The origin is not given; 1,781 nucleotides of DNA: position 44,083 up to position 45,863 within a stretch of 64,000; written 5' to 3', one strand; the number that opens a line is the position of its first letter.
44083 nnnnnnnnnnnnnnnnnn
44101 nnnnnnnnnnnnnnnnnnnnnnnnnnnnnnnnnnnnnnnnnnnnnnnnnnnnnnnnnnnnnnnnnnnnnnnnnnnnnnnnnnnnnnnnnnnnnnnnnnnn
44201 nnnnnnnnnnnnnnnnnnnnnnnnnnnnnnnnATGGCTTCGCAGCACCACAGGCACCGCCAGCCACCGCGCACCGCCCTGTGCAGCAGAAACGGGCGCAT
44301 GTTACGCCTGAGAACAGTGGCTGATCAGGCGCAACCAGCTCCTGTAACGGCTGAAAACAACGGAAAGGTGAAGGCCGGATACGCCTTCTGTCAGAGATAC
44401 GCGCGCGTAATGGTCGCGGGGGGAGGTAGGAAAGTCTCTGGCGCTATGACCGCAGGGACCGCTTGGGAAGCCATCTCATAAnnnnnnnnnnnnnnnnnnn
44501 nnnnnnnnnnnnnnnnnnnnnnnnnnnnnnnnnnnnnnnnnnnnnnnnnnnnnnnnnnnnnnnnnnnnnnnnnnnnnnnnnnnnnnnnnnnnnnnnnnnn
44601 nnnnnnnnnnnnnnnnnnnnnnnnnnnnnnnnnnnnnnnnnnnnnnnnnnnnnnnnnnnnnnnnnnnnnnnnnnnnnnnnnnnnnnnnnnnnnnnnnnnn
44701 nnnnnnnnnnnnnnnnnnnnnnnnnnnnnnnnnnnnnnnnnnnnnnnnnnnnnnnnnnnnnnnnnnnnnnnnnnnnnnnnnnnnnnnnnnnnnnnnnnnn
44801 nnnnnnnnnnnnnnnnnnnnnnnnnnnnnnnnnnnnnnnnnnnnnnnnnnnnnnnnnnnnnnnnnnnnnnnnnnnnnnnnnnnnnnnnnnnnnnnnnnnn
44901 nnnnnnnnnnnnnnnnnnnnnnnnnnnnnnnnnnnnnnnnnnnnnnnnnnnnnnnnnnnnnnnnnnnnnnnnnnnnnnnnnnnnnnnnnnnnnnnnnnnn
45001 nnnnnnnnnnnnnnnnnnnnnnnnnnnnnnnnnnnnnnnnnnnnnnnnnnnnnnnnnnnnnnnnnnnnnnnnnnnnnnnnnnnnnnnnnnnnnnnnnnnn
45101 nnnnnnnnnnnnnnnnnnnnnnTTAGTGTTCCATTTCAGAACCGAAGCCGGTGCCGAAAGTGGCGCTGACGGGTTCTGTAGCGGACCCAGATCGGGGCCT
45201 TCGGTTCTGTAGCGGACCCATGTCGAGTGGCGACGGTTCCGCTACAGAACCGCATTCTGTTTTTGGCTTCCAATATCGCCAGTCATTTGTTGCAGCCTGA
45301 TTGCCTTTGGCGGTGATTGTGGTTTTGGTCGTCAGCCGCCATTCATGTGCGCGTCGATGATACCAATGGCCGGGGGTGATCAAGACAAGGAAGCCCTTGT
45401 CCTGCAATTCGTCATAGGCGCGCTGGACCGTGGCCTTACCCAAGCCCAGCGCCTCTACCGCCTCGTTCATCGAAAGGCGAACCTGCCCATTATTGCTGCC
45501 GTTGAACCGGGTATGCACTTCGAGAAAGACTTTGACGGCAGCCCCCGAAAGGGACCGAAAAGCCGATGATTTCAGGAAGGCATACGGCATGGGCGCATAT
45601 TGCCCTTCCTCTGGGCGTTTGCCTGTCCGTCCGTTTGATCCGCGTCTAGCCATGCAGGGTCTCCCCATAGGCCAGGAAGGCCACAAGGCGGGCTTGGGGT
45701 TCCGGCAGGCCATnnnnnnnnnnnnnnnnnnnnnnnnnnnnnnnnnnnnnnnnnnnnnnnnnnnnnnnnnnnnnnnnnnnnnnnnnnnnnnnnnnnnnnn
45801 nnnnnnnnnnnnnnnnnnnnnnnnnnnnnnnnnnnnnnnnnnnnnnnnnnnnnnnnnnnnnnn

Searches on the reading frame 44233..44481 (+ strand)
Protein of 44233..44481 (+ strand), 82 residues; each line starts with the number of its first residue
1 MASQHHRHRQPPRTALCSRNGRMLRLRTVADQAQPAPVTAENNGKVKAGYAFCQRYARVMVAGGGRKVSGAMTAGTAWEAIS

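Call 10: search_protein_families(library=pfam, proteins=[window:44233-44481:+], max_evalue=0.01)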
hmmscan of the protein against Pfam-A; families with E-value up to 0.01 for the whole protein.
window:44233-44481:+ (82 aa): 0 families

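Call 70: list_cluster_members(proteins=[window:44233-44481:+, window:44463-44621:+, window:44605-44772:+, window:44142-44300:-, window:44099-44266:-, window:44114-44311:+, window:45123-45653:-])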
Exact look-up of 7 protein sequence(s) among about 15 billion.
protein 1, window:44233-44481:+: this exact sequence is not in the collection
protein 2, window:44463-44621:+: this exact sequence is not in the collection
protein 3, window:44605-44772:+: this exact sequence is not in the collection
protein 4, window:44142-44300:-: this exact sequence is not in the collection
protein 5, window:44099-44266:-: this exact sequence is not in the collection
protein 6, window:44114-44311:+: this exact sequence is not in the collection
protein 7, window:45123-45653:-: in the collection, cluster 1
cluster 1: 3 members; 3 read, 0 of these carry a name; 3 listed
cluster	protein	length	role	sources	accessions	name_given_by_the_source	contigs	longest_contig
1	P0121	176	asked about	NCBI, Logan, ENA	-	-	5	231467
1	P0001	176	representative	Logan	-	-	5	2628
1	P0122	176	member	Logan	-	-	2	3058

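Call 71: find_encoding_contigs(protein=P0121, flank=3000, max_places=8)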
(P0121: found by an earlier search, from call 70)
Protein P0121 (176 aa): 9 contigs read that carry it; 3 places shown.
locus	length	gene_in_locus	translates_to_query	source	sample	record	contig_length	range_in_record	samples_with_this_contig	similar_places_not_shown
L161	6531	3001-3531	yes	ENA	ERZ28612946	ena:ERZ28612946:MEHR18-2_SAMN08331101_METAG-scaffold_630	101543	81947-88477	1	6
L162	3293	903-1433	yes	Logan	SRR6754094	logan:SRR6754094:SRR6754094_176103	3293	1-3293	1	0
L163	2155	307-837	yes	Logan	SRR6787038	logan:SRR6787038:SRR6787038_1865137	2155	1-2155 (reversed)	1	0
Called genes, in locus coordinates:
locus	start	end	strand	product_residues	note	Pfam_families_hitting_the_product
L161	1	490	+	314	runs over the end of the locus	PF00535:Glycos_transf_2, PF10111:Glyco_tranf_2_2, PF13641:Glyco_tranf_2_3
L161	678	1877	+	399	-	PF13356:Arm-DNA-bind_3, PF22022:Phage_int_M, PF00589:Phage_integrase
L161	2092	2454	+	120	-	PF05930:Phage_AlpA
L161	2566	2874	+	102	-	PF22324:HTH_91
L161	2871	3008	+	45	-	-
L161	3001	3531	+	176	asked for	-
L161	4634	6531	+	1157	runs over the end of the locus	PF20464:MmeI_N, PF20465:MmeI_hel, PF20473:MmeI_Mtase, PF20466:MmeI_TRD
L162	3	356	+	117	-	?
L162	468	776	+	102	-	PF22324:HTH_91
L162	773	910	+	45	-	-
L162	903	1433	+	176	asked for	-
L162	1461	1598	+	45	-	-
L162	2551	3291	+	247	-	?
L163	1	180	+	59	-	?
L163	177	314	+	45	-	-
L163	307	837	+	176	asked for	-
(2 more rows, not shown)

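Call 72: find_encoding_contigs(protein=P0122, flank=3000, max_places=5)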
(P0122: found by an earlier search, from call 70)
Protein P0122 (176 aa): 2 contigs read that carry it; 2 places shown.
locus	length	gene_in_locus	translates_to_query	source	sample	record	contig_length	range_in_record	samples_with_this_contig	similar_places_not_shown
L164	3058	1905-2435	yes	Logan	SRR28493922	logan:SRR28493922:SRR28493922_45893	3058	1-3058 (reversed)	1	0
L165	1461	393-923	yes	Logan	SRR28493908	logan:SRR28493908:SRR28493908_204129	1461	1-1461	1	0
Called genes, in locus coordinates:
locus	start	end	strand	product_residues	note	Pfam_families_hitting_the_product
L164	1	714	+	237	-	?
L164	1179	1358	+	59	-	PF05930:Phage_AlpA, PF12728:HTH_17 (weak)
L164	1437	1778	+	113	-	PF22324:HTH_91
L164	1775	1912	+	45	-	-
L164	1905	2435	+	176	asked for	-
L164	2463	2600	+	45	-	-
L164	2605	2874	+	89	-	-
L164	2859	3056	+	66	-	?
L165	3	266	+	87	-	?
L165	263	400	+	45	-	-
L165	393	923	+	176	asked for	-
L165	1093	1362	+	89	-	-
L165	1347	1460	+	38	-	?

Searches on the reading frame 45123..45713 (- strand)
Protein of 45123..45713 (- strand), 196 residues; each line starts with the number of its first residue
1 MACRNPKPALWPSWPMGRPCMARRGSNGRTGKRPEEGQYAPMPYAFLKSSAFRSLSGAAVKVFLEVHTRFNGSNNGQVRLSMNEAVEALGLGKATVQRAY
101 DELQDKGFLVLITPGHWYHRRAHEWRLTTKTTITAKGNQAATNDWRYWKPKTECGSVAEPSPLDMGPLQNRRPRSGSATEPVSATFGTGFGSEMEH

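Call 10: search_protein_families(library=pfam, proteins=[window:45123-45713:-], max_evalue=0.01)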
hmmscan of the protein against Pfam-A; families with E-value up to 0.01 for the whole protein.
window:45123-45713:- (196 aa): 2 families
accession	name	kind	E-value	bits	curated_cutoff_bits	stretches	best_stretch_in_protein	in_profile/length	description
PF12802.13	MarR_2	-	0.00025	21.6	27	1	75-111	18-52/61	MarR family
PF13730.12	HTH_36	-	0.0049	17.1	25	1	87-109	33-55/55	Helix-turn-helix domain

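Call 15: search_protein_families(library=phrogs, proteins=[window:45123-45713:-], max_evalue=0.01)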
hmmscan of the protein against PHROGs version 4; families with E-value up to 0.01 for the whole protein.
window:45123-45713:- (196 aa): 5 families
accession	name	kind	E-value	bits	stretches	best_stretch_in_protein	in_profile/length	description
phrog_678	-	DNA, RNA and nucleotide metabolism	2.4e-05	25.1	1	43-111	36-117/346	replication initiation O-like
phrog_345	-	DNA, RNA and nucleotide metabolism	0.00025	21.9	1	42-153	30-137/297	replication initiation O-like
phrog_21732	-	unknown function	0.0012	19.3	1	50-111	18-79/360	-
phrog_186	-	DNA, RNA and nucleotide metabolism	0.0026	18.5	1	37-116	20-99/308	DnaD-like helicase loader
phrog_8102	-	DNA, RNA and nucleotide metabolism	0.0046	17.1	1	54-110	31-89/337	replication initiation protein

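Call 16: search_protein_families(library=ncbifam, proteins=[window:45123-45713:-], max_evalue=0.01)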
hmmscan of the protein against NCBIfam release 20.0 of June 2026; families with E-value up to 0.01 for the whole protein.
window:45123-45713:- (196 aa): 0 families

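Call 17: find_related_loci(query=window:45123-45713:-, collection=genome_contigs, flank=6000)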
Query window:45123-45713:- (196 aa) in genome_contigs; peptide patterns used: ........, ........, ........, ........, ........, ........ (x = any residue, [..] = any of these).
64 stretches matched a pattern; 4 encode a relative of the query (tblastn E <= 1e-3); 4 distinct loci.
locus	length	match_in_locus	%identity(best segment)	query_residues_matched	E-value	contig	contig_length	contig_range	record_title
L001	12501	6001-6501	60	31-196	1e-61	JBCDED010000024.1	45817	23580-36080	MAG: Pseudomonadota bacterium isolate P01_G01_bin.56 k141_2146819_length_45817_cov_26.8640, whole genome shotgun sequenc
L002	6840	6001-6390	37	26-157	4e-21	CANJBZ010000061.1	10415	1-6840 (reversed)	MAG: Alphaproteobacteria bacterium isolate RH-23may17-1006 genome assembly, contig: RH-23may17-C51301, whole genome shot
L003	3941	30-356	32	62-180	1e-13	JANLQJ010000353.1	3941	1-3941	MAG: Hyphomicrobiaceae bacterium isolate OTE_38_metabat_220 OTE_38_k141_294874, whole genome shotgun sequence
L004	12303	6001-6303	29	31-128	7e-9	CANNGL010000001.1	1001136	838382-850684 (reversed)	uncultured Litoreibacter sp. isolate 403.fasta genome assembly, contig: NODE_1, whole genome shotgun sequence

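Call 38: find_homologous_proteins(query=window:45123-45713:-)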
Query window:45123-45713:- (196 aa): 501 proteins with E <= 0.001 among 675 candidates; the best 120 are listed.
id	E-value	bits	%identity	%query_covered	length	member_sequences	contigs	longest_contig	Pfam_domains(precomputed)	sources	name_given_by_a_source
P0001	1.1e-103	364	91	90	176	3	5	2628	-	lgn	-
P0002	1.7e-80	288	77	86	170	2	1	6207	-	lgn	-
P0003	6.5e-79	283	74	88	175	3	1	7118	-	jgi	-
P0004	8.1e-77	276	73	86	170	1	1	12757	-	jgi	jgi:hypothetical protein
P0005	6.1e-75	270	75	85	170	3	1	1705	-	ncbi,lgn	-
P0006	4.4e-73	264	71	90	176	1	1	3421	PF12802.14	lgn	-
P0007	5.5e-72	260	69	90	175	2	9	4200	PF12802.14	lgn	-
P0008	2.9e-70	255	69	90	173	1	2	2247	PF13730.13,PF12802.14,PF13545.13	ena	-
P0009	5.0e-69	250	68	90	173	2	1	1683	-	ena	-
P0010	1.3e-68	249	69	90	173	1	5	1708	-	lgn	-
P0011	1.3e-68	249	66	90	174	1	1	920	-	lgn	-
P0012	2.2e-68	248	66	90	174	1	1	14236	-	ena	-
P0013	3.8e-68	248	68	90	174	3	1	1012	-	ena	-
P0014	5.1e-68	247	70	85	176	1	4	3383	PF12802.14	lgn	-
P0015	1.7e-67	246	66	89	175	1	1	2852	PF12802.14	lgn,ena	-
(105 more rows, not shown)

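Call 39: find_encoding_contigs(protein=P0001, flank=6000, max_places=5)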
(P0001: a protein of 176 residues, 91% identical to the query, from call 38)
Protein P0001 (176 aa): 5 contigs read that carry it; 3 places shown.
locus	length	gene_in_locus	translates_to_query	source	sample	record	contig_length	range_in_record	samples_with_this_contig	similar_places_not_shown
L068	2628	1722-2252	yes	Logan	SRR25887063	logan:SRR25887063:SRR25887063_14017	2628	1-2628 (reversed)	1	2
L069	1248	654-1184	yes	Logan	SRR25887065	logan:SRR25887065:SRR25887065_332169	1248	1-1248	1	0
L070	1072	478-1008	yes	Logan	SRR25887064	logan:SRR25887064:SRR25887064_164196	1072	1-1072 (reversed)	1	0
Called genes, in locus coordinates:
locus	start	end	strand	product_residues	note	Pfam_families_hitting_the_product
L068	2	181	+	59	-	?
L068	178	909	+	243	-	-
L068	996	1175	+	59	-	PF05930:Phage_AlpA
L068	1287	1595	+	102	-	PF22324:HTH_91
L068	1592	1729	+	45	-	-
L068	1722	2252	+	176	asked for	-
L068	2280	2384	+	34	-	-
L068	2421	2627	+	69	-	?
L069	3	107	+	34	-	?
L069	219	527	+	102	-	PF22324:HTH_91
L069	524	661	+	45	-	-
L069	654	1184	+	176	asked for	-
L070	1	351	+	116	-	?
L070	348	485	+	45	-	-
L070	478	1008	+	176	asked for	-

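Call 40: find_encoding_contigs(protein=P0002, flank=6000, max_places=3)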
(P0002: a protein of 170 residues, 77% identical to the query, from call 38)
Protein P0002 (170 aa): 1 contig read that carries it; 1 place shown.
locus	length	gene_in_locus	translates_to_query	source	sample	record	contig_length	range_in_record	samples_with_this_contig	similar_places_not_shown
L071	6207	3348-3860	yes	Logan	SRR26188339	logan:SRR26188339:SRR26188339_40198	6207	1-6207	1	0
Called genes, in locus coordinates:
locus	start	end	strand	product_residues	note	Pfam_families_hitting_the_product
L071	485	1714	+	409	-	PF13356:Arm-DNA-bind_3, PF22022:Phage_int_M, PF00589:Phage_integrase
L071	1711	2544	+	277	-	-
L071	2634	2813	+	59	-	PF05930:Phage_AlpA, PF12728:HTH_17 (weak)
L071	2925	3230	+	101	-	PF22324:HTH_91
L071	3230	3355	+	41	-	-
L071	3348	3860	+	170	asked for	-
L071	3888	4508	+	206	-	-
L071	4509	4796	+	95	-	-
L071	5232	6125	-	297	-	-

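Call 41: find_encoding_contigs(protein=P0003, flank=6000, max_places=3)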
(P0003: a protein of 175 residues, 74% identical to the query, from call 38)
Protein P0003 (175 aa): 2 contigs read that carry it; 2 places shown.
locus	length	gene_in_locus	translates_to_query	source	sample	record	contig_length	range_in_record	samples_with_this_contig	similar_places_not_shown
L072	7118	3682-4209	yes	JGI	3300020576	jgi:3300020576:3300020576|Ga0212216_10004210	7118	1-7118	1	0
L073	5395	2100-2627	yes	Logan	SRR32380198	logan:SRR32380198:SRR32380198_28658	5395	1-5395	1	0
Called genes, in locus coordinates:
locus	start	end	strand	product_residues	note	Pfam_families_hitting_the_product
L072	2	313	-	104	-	?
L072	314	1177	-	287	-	PF01555:N6_N4_Mtase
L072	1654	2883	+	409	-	PF13356:Arm-DNA-bind_3, PF22022:Phage_int_M, PF00589:Phage_integrase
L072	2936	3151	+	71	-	-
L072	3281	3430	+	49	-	PF05930:Phage_AlpA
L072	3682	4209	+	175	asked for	-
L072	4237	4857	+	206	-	-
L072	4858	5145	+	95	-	-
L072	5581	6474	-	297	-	-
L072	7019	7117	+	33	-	?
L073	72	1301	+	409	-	PF13356:Arm-DNA-bind_3, PF22022:Phage_int_M, PF00589:Phage_integrase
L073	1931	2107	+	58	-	-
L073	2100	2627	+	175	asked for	-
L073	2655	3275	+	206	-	-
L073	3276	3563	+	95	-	-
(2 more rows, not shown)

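Call 42: find_encoding_contigs(protein=P0004, flank=6000, max_places=3)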
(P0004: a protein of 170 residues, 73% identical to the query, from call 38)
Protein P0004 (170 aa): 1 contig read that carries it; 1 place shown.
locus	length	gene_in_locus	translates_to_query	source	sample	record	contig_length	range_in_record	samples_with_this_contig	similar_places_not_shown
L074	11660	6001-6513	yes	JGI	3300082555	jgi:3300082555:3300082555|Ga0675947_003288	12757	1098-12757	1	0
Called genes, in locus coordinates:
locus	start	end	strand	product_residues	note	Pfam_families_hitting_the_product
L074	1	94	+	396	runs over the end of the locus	?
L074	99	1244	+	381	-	PF00465:Fe-ADH, PF13685:Fe-ADH_2, PF25137:ADH_Fe_C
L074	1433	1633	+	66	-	-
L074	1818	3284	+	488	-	PF00282:Pyridoxal_deC, PF01212:Beta_elim_lyase (weak), PF00266:Aminotran_5 (faint)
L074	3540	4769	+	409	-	PF13356:Arm-DNA-bind_3, PF22022:Phage_int_M, PF00589:Phage_integrase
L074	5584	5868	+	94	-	PF22324:HTH_91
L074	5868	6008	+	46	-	-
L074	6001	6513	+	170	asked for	-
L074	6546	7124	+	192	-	-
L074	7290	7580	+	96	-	-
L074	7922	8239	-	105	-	-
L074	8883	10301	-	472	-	PF00512:HisKA (weak), PF02518:HATPase_c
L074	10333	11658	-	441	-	?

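Call 94: search_solved_structures(query=window:45123-45653:-, max_evalue=1)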
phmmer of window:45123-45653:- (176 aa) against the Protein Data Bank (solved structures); distinct sequences matched with E-value up to 1: 3.
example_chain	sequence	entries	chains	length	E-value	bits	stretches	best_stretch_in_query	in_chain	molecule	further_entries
3r4k_A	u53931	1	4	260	0.056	16.9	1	52-99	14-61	Transcriptional regulator, IclR family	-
6sbs_A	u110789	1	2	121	0.5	13.8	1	59-93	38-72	Regulatory protein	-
9sgv_A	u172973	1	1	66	0.95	12.9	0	59-96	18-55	Ap3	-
